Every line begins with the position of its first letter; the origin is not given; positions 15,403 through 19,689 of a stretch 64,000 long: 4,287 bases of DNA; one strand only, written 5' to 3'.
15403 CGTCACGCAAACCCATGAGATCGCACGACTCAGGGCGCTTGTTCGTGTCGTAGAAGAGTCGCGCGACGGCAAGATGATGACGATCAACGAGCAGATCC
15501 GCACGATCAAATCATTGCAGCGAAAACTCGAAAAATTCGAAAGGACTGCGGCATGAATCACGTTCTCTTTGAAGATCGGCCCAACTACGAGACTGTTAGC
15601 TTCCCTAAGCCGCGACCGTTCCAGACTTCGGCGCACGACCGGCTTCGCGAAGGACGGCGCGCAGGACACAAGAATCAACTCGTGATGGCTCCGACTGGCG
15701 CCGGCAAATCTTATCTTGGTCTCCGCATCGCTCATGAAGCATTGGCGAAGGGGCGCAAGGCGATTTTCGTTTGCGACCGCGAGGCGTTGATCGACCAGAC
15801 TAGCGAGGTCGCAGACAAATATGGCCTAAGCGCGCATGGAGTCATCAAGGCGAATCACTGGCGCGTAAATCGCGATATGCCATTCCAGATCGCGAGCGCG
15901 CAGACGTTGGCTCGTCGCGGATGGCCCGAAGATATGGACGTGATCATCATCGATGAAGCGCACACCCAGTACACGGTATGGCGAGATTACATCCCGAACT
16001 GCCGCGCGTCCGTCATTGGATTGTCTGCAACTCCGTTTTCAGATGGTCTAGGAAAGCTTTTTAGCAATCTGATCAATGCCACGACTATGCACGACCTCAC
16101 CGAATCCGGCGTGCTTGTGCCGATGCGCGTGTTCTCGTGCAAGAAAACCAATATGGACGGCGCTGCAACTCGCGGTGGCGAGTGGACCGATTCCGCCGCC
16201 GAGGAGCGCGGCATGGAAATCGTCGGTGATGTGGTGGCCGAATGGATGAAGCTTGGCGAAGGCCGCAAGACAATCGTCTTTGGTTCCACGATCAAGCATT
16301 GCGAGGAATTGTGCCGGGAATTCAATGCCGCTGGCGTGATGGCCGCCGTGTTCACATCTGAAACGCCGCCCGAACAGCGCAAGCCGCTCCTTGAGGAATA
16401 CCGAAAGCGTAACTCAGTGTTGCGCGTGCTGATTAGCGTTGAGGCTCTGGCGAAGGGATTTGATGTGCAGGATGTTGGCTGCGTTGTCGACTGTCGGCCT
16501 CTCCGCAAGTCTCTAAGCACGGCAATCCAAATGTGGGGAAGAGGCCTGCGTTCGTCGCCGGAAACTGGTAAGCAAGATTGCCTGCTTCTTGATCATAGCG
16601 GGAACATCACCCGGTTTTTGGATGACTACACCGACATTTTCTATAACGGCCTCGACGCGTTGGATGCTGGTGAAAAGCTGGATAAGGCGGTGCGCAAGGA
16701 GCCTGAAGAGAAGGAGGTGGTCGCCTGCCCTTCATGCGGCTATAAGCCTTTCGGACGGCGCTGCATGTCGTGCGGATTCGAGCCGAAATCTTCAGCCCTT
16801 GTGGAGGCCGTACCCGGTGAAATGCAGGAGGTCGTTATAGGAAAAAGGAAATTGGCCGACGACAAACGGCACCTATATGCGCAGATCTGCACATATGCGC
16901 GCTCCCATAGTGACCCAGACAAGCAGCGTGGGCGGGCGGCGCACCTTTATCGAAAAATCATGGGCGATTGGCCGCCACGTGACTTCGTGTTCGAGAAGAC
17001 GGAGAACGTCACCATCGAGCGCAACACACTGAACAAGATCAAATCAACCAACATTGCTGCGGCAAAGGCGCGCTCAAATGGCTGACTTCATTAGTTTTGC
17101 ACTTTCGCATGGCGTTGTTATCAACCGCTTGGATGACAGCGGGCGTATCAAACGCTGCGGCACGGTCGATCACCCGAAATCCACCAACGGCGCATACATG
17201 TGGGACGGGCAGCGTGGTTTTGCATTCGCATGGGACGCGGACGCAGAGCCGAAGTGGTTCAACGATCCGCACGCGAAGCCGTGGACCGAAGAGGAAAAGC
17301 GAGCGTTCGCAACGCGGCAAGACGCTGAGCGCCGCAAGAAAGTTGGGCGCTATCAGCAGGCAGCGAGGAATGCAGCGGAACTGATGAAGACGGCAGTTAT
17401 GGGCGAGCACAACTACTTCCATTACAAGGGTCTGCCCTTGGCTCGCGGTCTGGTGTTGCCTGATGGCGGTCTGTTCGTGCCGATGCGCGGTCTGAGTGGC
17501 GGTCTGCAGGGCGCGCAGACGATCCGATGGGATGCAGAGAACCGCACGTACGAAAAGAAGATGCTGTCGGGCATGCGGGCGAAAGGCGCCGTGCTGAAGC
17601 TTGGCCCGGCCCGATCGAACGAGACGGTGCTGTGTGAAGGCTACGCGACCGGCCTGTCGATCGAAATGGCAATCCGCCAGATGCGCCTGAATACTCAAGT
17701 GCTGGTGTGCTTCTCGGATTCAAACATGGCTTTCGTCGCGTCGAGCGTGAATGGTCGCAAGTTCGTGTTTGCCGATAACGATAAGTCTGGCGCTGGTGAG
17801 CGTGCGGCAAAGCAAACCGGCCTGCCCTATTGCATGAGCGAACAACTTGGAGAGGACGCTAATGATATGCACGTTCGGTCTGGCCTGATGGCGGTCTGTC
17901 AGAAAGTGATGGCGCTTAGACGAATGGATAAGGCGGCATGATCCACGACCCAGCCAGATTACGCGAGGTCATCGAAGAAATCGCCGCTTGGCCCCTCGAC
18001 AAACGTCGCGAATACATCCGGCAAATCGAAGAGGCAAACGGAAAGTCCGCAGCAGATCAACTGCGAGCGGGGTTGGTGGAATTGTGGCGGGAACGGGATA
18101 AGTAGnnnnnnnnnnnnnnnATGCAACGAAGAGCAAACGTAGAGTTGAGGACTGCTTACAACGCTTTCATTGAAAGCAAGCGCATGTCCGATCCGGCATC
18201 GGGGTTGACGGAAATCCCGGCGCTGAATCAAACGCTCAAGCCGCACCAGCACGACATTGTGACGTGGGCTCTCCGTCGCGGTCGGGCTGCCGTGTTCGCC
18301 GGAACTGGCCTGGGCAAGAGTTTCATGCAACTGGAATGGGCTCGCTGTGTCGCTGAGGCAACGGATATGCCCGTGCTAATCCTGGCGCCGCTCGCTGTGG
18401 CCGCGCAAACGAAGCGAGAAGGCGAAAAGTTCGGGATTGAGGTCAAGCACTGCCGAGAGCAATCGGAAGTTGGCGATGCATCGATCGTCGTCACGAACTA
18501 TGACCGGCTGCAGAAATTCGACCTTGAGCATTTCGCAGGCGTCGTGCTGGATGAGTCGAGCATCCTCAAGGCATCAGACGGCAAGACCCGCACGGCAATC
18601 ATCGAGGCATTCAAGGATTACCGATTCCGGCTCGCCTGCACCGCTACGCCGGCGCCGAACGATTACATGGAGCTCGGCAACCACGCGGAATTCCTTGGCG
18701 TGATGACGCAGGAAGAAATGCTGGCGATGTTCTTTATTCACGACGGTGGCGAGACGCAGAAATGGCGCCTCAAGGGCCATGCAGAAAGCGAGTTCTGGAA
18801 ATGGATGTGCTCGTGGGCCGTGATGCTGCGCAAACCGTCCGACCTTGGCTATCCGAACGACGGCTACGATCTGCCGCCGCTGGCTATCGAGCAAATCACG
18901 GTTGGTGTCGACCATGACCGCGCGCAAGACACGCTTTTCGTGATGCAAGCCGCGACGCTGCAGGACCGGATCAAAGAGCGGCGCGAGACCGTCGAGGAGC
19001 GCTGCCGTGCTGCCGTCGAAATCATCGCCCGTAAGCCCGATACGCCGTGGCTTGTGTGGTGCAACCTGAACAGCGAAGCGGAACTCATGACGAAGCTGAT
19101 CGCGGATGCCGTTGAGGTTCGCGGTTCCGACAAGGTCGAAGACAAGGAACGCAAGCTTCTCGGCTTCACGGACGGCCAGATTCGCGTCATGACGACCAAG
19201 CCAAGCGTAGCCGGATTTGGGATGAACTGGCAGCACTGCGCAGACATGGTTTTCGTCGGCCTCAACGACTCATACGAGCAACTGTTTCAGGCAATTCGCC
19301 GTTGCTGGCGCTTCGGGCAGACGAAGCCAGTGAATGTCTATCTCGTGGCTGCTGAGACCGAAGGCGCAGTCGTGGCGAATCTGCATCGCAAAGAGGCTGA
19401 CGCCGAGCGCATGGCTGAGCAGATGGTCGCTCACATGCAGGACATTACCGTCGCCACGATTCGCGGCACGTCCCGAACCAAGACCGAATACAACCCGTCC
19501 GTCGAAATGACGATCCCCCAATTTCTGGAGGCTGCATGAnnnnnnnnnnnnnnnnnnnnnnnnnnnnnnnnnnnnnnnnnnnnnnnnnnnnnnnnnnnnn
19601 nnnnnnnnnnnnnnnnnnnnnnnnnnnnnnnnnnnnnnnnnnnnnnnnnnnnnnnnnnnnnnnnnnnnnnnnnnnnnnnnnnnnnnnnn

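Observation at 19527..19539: Recurrent gene-junction module GGAGG-N5-ATGA that forces -(L)EAA C-termini on many unrelated proteins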

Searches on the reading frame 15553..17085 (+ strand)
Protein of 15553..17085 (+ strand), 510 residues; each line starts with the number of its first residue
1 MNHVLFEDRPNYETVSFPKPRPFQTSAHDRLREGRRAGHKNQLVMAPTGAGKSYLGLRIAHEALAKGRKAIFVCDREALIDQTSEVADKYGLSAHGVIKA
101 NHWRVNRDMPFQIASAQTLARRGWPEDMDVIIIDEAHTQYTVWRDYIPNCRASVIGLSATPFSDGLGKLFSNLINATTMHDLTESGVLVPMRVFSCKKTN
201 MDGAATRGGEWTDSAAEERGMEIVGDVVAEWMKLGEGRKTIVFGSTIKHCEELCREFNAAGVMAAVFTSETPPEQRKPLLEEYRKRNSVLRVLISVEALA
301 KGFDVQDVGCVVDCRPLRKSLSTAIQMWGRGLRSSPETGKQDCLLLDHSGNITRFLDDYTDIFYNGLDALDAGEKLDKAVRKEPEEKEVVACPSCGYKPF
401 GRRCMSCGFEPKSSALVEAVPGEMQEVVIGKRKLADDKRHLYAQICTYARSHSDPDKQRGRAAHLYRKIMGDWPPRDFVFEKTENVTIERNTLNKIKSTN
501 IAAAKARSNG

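Call 12: search_protein_families(library=pfam, proteins=[window:15553-17085:+], max_evalue=0.01)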
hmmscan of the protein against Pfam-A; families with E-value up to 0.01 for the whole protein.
window:15553-17085:+ (510 aa): 6 families
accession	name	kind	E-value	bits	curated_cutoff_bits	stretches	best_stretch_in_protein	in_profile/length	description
PF04851.21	ResIII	-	5.2e-19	69.2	22.5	1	19-162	3-163/164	Type III restriction enzyme, res subunit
PF00271.37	Helicase_C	-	3.6e-14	53.4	23.5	1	232-334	10-109/110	Helicase conserved C-terminal domain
PF00270.35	DEAD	-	1.5e-08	35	26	1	22-162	2-161/167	DEAD/DEAH box helicase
PF18766.7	SWI2_SNF2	-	0.00014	22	26.7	1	37-192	16-189/221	SWI2/SNF2 ATPase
PF25199.1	nSTAND_NTPase5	-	0.0016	18.7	34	1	28-86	29-90/145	Novel STAND NTPase 5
PF09848.15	SLFN-g3_helicase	-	0.0031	17.3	24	1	48-138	10-90/354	Schlafen group 3, DNA/RNA helicase domain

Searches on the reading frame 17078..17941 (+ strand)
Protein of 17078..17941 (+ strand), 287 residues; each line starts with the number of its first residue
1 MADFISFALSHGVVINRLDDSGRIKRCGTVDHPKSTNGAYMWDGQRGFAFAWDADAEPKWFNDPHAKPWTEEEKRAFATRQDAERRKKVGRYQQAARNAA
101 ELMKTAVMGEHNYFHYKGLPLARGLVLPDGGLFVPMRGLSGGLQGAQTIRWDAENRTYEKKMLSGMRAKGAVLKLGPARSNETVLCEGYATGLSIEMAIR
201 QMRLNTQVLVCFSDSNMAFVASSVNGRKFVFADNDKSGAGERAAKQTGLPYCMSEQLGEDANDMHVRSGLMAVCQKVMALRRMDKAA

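Call 12: search_protein_families(library=pfam, proteins=[window:17078-17941:+], max_evalue=0.01)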
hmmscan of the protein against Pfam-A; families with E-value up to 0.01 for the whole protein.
window:17078-17941:+ (287 aa): 1 family
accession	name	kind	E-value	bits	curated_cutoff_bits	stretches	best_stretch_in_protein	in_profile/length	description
PF13362.12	Toprim_3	-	7.9e-08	33.1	27.2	1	184-268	3-92/95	Toprim domain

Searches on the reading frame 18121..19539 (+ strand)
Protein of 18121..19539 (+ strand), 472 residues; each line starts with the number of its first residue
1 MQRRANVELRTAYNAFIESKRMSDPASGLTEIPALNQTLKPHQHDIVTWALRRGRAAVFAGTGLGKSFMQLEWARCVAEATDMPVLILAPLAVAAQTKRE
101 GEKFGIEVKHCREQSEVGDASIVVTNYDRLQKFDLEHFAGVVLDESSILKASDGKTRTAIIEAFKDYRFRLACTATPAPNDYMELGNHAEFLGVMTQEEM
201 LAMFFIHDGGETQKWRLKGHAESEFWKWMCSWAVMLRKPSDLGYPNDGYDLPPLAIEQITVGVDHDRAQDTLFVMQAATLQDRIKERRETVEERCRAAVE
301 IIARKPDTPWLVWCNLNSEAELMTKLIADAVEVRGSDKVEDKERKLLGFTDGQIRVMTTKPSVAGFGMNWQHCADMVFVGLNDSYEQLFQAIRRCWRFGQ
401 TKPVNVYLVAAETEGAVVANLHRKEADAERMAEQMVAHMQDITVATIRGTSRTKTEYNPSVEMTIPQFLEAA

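Call 12: search_protein_families(library=pfam, proteins=[window:18121-19539:+], max_evalue=0.01)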
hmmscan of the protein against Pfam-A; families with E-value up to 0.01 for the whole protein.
window:18121-19539:+ (472 aa): 6 families
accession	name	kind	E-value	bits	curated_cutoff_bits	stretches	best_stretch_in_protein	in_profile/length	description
PF00271.37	Helicase_C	-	2.4e-07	31.4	23.5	1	297-399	5-110/110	Helicase conserved C-terminal domain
PF04851.21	ResIII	-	4.7e-07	30.3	22.5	1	41-177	6-162/164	Type III restriction enzyme, res subunit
PF00270.35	DEAD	-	7.9e-07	29.4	26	1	41-181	2-163/167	DEAD/DEAH box helicase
PF00176.29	SNF2-rel_dom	-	2.8e-05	23.8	24.9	1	42-193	1-179/290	SNF2-related domain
PF13481.12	AAA_25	-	0.00015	21.9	27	1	39-89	19-66/195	AAA domain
PF13604.12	AAA_30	-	0.0013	19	27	1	39-156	2-107/191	AAA domain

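Call 14: find_related_loci(query=window:18121-19536:+, collection=genome_contigs, flank=10000)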
Query window:18121-19536:+ (472 aa) in genome_contigs; peptide patterns used: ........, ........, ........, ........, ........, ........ (x = any residue, [..] = any of these).
175 stretches matched a pattern; 154 encode a relative of the query (tblastn E <= 1e-3); the best 80 are kept; 80 distinct loci.
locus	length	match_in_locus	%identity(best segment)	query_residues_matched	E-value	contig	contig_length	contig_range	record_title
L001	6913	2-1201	88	73-472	0e+0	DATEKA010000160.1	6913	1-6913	MAG TPA_asm: Candidatus Acidiferrales bacterium isolate SMAG_U8878 k141_1663821, whole genome shotgun sequence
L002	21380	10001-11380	61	12-472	0e+0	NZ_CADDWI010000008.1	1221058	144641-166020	Chelativorans sp. Marseille-P2723, whole genome shotgun sequence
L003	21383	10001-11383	61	11-472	0e+0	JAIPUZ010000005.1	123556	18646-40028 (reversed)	MAG: Mesorhizobium sp. isolate bin 2 all_Scaff00063, whole genome shotgun sequence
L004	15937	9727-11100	61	13-471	0e+0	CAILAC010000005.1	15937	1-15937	MAG: uncultured Acidobacteria bacterium isolate Umea_bin-08653 genome assembly, contig: bin-08653:05/18, whole genome sh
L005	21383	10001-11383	61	11-472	0e+0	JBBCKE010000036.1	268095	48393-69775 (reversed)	MAG: Alphaproteobacteria bacterium isolate MAG_CPB_17 P10B_000000058708, whole genome shotgun sequence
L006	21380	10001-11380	61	12-472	0e+0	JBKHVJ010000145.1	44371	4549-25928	MAG: Alphaproteobacteria bacterium isolate B_bin_12_orig k127_327201, whole genome shotgun sequence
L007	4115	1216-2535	62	11-457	0e+0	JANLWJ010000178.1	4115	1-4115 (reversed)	MAG: Actinomycetes bacterium isolate OTE_20_metabat_391 OTE_20_k141_2462664, whole genome shotgun sequence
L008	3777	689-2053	61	12-472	0e+0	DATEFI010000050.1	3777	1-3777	MAG TPA_asm: Rhizorhapis sp. isolate SMAG_U8755 k141_1757549, whole genome shotgun sequence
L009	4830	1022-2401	62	12-472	0e+0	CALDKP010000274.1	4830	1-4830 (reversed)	MAG TPA_asm: uncultured Sphingomonadales bacterium isolate SRR6231197_bin.50_CONCOCT_v1.1_MAG genome assembly, contig: E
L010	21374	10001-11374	59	11-469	0e+0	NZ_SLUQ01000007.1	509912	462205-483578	Rhizobium sp. BK251 Ga0307666_107, whole genome shotgun sequence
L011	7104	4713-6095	61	11-472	0e+0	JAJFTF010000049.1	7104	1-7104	MAG: Betaproteobacteria bacterium isolate bin.132 k141_3197439, whole genome shotgun sequence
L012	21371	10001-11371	60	13-472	0e+0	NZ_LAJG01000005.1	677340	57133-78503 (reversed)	Devosia soli strain GH2-10 NODE_5, whole genome shotgun sequence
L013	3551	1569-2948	60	12-472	0e+0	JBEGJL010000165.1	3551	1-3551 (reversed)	MAG: Pseudomonadota bacterium isolate NASQAN2015_172_B_bin.12 scaffold_455362, whole genome shotgun sequence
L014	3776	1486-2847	59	13-472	0e+0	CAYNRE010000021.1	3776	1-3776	MAG TPA_asm: uncultured Pirellulales bacterium isolate binchicken_co200_123 genome assembly, contig: k141_1576848, whole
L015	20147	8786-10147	60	13-469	0e+0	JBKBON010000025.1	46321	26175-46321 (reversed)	MAG: Allorhizobium sp. isolate 21I_061.bin.34 NODE_522_length_46321_cov_30.494221, whole genome shotgun sequence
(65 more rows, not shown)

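Call 15: find_related_loci(query=window:18121-19536:+, collection=viral_contigs, flank=10000)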
Query window:18121-19536:+ (472 aa) in viral_contigs; peptide patterns used: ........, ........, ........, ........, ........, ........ (x = any residue, [..] = any of these).
598 stretches matched a pattern (row limit reached: there are more); 598 encode a relative of the query (tblastn E <= 1e-3); the best 80 are kept; 80 distinct loci.
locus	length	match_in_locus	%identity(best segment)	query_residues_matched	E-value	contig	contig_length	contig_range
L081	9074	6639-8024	90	11-472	0e+0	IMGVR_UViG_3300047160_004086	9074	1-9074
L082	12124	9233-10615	62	8-469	0e+0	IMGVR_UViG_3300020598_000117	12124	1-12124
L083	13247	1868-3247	87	13-472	0e+0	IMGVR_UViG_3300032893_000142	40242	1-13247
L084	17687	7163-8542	62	11-471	0e+0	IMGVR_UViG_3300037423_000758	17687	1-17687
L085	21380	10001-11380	61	12-472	0e+0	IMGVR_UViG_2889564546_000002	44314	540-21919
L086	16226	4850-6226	60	11-469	0e+0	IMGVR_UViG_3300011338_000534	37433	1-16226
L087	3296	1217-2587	62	12-469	0e+0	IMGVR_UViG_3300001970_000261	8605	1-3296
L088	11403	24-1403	61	12-472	0e+0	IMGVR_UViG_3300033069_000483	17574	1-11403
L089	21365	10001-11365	60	12-469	0e+0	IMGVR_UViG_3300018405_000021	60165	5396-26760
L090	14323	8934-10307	61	12-470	0e+0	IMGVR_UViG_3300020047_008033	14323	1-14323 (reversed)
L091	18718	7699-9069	60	12-469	0e+0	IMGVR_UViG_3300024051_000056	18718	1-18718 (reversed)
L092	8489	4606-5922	61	13-457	0e+0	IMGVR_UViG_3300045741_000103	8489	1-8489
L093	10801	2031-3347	62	13-457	0e+0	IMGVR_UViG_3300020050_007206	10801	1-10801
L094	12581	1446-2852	59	4-472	0e+0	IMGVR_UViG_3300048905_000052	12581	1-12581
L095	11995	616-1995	62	12-472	0e+0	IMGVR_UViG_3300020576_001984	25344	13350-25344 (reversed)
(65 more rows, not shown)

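Call 69: search_dna_similar(query=window:18121-19536:+, collection=phages, mode=protein, max_rows=25)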
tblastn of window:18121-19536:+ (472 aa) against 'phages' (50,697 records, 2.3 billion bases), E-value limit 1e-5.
Records with a match: 375; places in all: 375; records where one place covers at least 80% of the query: 310.
Best place of each record, by identity: <60% 375.
By first word of the organism name: Mycobacterium 147; Flavobacterium 85; Bacteroides 40; Arthrobacter 27; Pseudomonas 23; Streptococcus 17; Gordonia 5; Synechococcus 4; Vibrio 4; Caudoviricetes 3; and 13 more.
By host as written in the record: Mycobacterium smegmatis mc2 155 110; Flavobacterium columnare 62; - 21; Mycobacterium smegmatis mc#155 21; Pseudomonas aeruginosa 17; Arthrobacter globiformis NRRL B-2979 SEA 12; Arthrobacter globiformis B-2979 10; Bacteroides thetaiotaomicron VPI-5482 9; and 76 more.
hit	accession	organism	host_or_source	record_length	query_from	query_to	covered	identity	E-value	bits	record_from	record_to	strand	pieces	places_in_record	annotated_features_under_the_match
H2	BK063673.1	Caudoviricetes sp. vir525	Methanosarcinales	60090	13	462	95%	53.6%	1e-148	474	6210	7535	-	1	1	DNA helicase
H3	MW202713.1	Caudoviricetes sp.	Manatee Spring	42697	6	472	99%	50.0%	5e-141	452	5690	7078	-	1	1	deaD-like helicases superfamily | adenine specific methyltransferase mboiiA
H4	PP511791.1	Dulem virus 39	Propithecus coquereli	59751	13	470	97%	50.3%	1e-142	457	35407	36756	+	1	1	helicase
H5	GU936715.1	Synechococcus phage S-CBS3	Synechococcus sp. CB0202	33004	13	452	93%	51.5%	1e-134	434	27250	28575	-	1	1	DNA methylase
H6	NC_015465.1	Synechococcus phage S-CBS3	Synechococcus sp. CB0202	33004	13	452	93%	51.5%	1e-134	434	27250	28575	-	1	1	DNA methylase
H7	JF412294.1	EBPR podovirus 1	-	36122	5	472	99%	48.1%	2e-129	419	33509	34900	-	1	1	gp52: helicase | gp51: hypothetical protein | gp53: hypothetical protein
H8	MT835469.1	Bacteriophage sp.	human fecal samples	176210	13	470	97%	48.1%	1e-135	437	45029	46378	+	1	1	record has no annotation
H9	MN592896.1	Alteromonas phage XX1924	Alteromonas litorea TF-22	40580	8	469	98%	45.3%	1e-117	385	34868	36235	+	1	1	hypothetical protein (x2)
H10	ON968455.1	Pseudanabaena phage Pan4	Pseudanabaena sp.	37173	13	471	97%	44.6%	5e-110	363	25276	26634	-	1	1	helicase | DNA methylase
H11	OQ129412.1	Gordonia phage Holliday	Gordonia terrae NRRL B-16283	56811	12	454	94%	45.7%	2e-107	356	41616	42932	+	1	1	68: DNA helicase | 69: DNA methylase | 67: hypothetical protein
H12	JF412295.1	EBPR podovirus 2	-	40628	12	472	98%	43.8%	1e-100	336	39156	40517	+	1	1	gp67: helicase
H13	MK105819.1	Synechococcus phage S-H1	Synechococcus sp. WH 7803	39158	13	469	97%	44.1%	3e-102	340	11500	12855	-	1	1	hypothetical protein | adenine-specific methyltransferase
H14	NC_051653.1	Mycobacterium phage Emma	Mycobacterium smegmatis mc2 155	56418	11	442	92%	45.6%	6e-105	348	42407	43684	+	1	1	DNA helicase | HNH endonuclease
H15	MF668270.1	Mycobacterium phage Emma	Mycobacterium smegmatis mc2 155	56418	11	442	92%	45.6%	6e-105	348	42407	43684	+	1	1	DNA helicase | HNH endonuclease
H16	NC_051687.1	Mycobacterium phage Moonbeam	Mycobacterium smegmatis mc#155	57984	11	442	92%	45.6%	6e-105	348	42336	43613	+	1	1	65: DNA helicase | 64: HNH endonuclease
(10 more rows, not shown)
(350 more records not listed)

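Call 70: get_annotated_region(hit=H14, flank=20000)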
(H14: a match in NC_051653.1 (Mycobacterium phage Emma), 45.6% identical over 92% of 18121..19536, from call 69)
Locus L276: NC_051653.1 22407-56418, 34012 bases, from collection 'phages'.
description: Mycobacterium phage Emma, complete genome.
organism: Mycobacterium phage Emma (NCBI taxid 2027893)
taxonomy: Viruses; Duplodnaviria; Heunggongvirae; Uroviricota; Caudoviricetes; Gracegardnervirinae; Cheoctovirus; Cheoctovirus emma
host: Mycobacterium smegmatis mc2 155; source: soil; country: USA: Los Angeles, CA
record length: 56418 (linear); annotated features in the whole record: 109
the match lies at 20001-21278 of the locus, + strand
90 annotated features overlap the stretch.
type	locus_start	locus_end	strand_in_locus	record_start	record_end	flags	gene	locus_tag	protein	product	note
CDS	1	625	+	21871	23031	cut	-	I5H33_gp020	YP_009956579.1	minor tail protein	-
CDS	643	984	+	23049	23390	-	-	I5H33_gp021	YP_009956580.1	minor tail protein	-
CDS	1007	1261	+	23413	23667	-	-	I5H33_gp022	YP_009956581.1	minor tail protein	-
CDS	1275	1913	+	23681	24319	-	-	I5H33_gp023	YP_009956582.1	minor tail protein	-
CDS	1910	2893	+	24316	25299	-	-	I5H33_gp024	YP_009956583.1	minor tail protein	-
CDS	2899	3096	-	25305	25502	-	-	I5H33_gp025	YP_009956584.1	HTH DNA binding protein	-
CDS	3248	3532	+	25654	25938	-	-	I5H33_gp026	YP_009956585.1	hypothetical protein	-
CDS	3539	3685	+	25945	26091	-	-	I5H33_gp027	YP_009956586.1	hypothetical protein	-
CDS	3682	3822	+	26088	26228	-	-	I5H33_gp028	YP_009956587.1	hypothetical protein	-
CDS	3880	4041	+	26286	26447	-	-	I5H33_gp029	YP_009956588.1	hypothetical protein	-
CDS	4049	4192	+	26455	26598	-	-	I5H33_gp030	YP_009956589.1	hypothetical protein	-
CDS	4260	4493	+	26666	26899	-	-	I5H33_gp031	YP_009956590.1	hypothetical protein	-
CDS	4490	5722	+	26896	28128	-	-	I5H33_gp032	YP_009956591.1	endolysin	-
CDS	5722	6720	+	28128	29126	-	-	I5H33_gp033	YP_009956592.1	endolysin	-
CDS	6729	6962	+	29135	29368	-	-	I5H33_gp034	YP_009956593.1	holin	-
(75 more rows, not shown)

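Call 78: find_encoding_contigs(protein=window:18121-19539:+, flank=1000, max_places=3)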
Protein window:18121-19539:+ (472 aa): 1 contig read that carries it; 1 place shown.
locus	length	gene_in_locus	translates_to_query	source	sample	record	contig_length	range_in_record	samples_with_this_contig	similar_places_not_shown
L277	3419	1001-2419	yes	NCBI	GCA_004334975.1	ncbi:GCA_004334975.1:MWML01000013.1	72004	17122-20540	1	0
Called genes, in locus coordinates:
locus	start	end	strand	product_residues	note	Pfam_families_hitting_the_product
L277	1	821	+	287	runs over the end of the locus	PF13362:Toprim_3 (weak)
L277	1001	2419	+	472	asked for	PF00176:SNF2-rel_dom (faint), PF00270:DEAD (weak), PF04851:ResIII (weak), PF00271:Helicase_C (weak)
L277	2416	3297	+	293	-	PF01555:N6_N4_Mtase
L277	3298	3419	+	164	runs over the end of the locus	-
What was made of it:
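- On Termination-reinitiation coupling junction (ATGA overlap + intragenic SD): Public gene calls agree at 19536-19539 (call 78).
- Checked: Public gene calls on the source contig (GCA_004334975.1, MWML01000013.1) give the same 4-nt overlap at 19536-19539 (call 78).
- Public gene calls agree (call 78).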
